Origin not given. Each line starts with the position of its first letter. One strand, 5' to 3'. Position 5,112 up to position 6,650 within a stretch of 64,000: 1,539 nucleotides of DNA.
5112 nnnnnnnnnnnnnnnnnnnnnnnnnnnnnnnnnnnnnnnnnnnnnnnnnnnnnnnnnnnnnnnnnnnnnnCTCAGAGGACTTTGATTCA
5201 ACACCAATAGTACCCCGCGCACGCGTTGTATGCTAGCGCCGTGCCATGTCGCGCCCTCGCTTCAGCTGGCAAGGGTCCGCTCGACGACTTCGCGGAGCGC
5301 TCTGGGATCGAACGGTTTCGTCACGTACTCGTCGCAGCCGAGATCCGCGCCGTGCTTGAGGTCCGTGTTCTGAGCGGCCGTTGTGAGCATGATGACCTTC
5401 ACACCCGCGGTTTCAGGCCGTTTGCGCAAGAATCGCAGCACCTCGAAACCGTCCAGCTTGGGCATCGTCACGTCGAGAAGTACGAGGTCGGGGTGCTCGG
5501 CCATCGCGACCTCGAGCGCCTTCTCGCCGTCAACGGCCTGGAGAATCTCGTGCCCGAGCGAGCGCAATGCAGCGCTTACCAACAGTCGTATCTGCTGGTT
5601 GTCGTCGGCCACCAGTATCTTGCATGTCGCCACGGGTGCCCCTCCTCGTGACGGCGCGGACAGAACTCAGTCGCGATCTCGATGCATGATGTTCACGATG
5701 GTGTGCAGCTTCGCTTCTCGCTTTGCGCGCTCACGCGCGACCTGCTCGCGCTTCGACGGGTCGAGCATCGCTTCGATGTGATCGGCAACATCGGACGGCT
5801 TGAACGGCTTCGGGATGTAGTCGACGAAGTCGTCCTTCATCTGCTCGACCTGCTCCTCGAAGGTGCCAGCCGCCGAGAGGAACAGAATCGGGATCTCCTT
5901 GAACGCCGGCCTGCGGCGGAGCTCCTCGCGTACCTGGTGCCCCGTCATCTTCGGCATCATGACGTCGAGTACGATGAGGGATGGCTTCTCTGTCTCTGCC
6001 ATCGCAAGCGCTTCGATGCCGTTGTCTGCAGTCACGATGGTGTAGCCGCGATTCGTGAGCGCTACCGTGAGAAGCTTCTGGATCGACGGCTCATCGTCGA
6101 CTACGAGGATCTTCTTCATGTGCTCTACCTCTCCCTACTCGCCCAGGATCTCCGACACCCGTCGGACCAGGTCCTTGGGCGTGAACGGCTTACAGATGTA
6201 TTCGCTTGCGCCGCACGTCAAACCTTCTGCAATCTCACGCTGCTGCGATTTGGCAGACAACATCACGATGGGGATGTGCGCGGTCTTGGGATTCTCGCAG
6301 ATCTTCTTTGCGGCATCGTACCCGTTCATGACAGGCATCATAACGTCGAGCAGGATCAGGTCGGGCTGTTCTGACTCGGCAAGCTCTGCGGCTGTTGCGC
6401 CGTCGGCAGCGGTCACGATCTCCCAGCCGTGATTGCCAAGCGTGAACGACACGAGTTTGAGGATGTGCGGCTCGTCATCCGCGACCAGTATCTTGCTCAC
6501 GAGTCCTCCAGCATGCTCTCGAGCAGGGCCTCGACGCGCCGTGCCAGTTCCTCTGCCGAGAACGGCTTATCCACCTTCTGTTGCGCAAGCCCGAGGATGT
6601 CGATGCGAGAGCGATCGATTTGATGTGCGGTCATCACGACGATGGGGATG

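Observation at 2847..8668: Operon-like block: hybrid PAS histidine kinase, three stand-alone receivers, then two tandem heptahaem cytochromes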

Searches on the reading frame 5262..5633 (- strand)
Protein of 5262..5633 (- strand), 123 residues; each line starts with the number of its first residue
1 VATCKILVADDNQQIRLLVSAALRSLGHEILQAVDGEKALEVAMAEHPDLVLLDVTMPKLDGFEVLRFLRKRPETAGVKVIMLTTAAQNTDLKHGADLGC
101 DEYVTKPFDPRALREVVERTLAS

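Call 3: search_protein_families(library=pfam, proteins=[window:5262-5633:-], max_evalue=0.01)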
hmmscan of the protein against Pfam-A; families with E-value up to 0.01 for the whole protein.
window:5262-5633:- (123 aa): 1 family
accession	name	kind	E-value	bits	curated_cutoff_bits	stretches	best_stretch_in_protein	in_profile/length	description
PF00072.30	Response_reg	-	1.3e-27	96.6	30.2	1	6-117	1-110/111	Response regulator receiver domain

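Call 4: search_protein_families(library=ncbifam, proteins=[window:5262-5633:-], max_evalue=0.01)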
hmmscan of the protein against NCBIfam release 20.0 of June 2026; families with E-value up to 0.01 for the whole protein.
window:5262-5633:- (123 aa): 101 families (the best 25 are shown)
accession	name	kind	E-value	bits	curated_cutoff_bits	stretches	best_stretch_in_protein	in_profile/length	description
NF045944.1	ResRegRpaBCyano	equivalog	2.8e-28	98.8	330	1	7-119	1-110/229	response regulator transcription factor RpaB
TIGR02154.1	PhoB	equivalog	3.8e-26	91.8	296.2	1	4-115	3-114/226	phosphate regulon transcriptional regulator PhoB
NF007135.0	PRK09581.1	equivalog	9e-26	90.7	474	1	3-113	2-112/457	PleD family two-component system response regulator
NF040534.1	resp_reg_YycF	equivalog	7.8e-25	87.5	340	1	5-117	2-111/231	response regulator YycF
NF033120.0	vanR_FM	exception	4.5e-24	85.4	460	1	1-115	1-112/231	vancomycin resistance response regulator transcription factor, VanR-F/VanR-M family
NF040689.1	MtrAB_MtrA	equivalog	1.5e-23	83.3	300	1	6-113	1-105/219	MtrAB system response regulator MtrA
NF053854.1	RespRegPhoBBctds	equivalog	6.1e-22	78.1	270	1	6-119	1-110/225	two-component system response regulator PhoB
NF041733.1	resp_reg_CseB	equivalog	1.6e-21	76.8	350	1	5-114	2-108/228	two-component system response regulator CseB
NF011874.0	PRK15347.1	equivalog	3.6e-21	74.9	852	1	5-120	692-809/921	two component system sensor kinase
NF033117.2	vanR_ACDEGLN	exception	4.2e-21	75.6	350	1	6-113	1-105/226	VanR-ABDEGLN family response regulator transcription factor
NF012227.0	AdeR_RR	equivalog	4.9e-21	75.3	340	1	5-119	13-121/239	efflux system response regulator transcription factor AdeR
NF008469.0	PRK11361.1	equivalog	7.4e-21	74.4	714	1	3-121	4-120/461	acetoacetate metabolism transcriptional regulator AtoC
NF008296.0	PRK11083.1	equivalog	8.4e-21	74.4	273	1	2-117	2-114/228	two-component system response regulator CreB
NF041880.1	EPS_EpsF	equivalog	1.4e-20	73.3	900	1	10-119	2-112/492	response regulator EpsF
NF007005.1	PRK09468.1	equivalog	1.9e-20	73.3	331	1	3-115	3-113/237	osmolarity response regulator transcription factor OmpR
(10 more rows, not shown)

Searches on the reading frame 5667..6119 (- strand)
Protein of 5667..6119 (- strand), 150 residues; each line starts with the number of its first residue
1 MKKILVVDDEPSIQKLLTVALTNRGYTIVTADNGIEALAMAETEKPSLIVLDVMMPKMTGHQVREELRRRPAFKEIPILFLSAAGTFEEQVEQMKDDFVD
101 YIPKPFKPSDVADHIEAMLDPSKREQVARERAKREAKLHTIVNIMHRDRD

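Call 3: search_protein_families(library=pfam, proteins=[window:5667-6119:-], max_evalue=0.01)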
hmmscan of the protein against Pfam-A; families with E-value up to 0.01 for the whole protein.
window:5667-6119:- (150 aa): 2 families
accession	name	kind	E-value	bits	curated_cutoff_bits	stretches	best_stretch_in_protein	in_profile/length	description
PF00072.30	Response_reg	-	3.7e-27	95.1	30.2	1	4-115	1-110/111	Response regulator receiver domain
PF01887.21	SAM_HAT_N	-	0.0091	16.2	26.3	0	4-52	63-110/145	SAM hydroxide adenosyltransferase N-terminal domain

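Call 4: search_protein_families(library=ncbifam, proteins=[window:5667-6119:-], max_evalue=0.01)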
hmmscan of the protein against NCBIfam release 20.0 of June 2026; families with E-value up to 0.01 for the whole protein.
window:5667-6119:- (150 aa): 98 families (the best 25 are shown)
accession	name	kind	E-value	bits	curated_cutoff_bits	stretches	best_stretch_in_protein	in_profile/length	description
NF045944.1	ResRegRpaBCyano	equivalog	1.2e-30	106.6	330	1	5-135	1-128/229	response regulator transcription factor RpaB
TIGR02154.1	PhoB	equivalog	1.3e-27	96.6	296.2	1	2-129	3-130/226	phosphate regulon transcriptional regulator PhoB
NF053854.1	RespRegPhoBBctds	equivalog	2.2e-27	95.9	270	1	4-139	1-136/225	two-component system response regulator PhoB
NF040689.1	MtrAB_MtrA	equivalog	1.7e-23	83.1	300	1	4-127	1-121/219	MtrAB system response regulator MtrA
NF007135.0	PRK09581.1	equivalog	2.3e-23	82.8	474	1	2-118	3-119/457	PleD family two-component system response regulator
NF033120.0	vanR_FM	exception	5.8e-22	78.5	460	1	3-125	5-124/231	vancomycin resistance response regulator transcription factor, VanR-F/VanR-M family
NF045717.1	DVU0259_DivK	exception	3e-21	75.8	160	1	2-119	3-116/117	DVU0259 family response regulator domain-containing protein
NF040534.1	resp_reg_YycF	equivalog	7.8e-21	74.4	340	1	2-137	1-134/231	response regulator YycF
NF008296.0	PRK11083.1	equivalog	8e-21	74.5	273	1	2-131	4-130/228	two-component system response regulator CreB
TIGR01387.1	cztR_silR_copR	subfamily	1.1e-20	74.2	279.2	1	4-126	1-121/218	heavy metal response regulator transcription factor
NF033117.2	vanR_ACDEGLN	exception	2.8e-20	72.9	350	1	4-134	1-128/226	VanR-ABDEGLN family response regulator transcription factor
NF007005.1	PRK09468.1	equivalog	6.5e-20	71.6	331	1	2-125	4-125/237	osmolarity response regulator transcription factor OmpR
NF051870.1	NAssimRespRegNtrX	equivalog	2.1e-19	69.8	600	1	1-124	1-124/452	nitrogen assimilation response regulator NtrX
NF041733.1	resp_reg_CseB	equivalog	5.4e-19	68.5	350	1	3-136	2-132/228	two-component system response regulator CseB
NF012023.0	PRK15479.1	equivalog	7.8e-19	68.1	337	1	3-124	2-121/224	transcriptional regulator TctD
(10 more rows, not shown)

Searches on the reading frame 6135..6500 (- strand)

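Call 3: search_protein_families(library=pfam, proteins=[window:6135-6500:-], max_evalue=0.01)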
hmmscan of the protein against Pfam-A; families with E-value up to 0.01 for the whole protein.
window:6135-6500:- (121 aa): 1 family
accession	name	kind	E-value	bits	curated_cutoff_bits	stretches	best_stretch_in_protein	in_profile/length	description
PF00072.30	Response_reg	-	1.6e-28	99.5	30.2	1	4-115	1-110/111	Response regulator receiver domain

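Call 4: search_protein_families(library=ncbifam, proteins=[window:6135-6500:-], max_evalue=0.01)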
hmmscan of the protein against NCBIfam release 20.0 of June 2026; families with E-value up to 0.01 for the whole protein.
window:6135-6500:- (121 aa): 101 families (the best 25 are shown)
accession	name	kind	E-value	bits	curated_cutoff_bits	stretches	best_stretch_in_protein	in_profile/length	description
NF007135.0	PRK09581.1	equivalog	1.4e-31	109.8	474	1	2-116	3-117/457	PleD family two-component system response regulator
TIGR02154.1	PhoB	equivalog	1.8e-31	109.2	296.2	1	2-119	3-120/226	phosphate regulon transcriptional regulator PhoB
NF045944.1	ResRegRpaBCyano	equivalog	4.7e-31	107.9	330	1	5-119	1-112/229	response regulator transcription factor RpaB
NF040689.1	MtrAB_MtrA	equivalog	1.4e-29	103.1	300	1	4-116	1-110/219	MtrAB system response regulator MtrA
NF033120.0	vanR_FM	exception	1.1e-27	97.1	460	1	3-116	5-115/231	vancomycin resistance response regulator transcription factor, VanR-F/VanR-M family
NF053854.1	RespRegPhoBBctds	equivalog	1.7e-27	96.3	270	1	4-119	1-115/225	two-component system response regulator PhoB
NF040534.1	resp_reg_YycF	equivalog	2.9e-26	92.2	340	1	3-116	2-112/231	response regulator YycF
NF033117.2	vanR_ACDEGLN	exception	9.8e-25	87.5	350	1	4-116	1-110/226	VanR-ABDEGLN family response regulator transcription factor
NF041733.1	resp_reg_CseB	equivalog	2.1e-24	86.2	350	1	3-119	2-115/228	two-component system response regulator CseB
NF007005.1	PRK09468.1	equivalog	1.8e-23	83.2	331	1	2-119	4-119/237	osmolarity response regulator transcription factor OmpR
NF007546.0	PRK10161.1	equivalog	2.4e-23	82.9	471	1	3-118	4-119/229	phosphate response regulator transcription factor PhoB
NF008296.0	PRK11083.1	equivalog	1.2e-21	77.2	273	1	2-119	4-118/228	two-component system response regulator CreB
NF007982.1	PRK10710.1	equivalog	1.4e-21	77.1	380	1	2-119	8-122/235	envelope stress response regulator BaeR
NF008199.0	PRK10955.1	equivalog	3.5e-21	76.2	341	1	1-119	1-115/232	envelope stress response regulator transcription factor CpxR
NF000403.1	vanR-C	exception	2.6e-20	73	480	1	2-116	3-114/231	vancomycin resistance response regulator transcription factor VanR-C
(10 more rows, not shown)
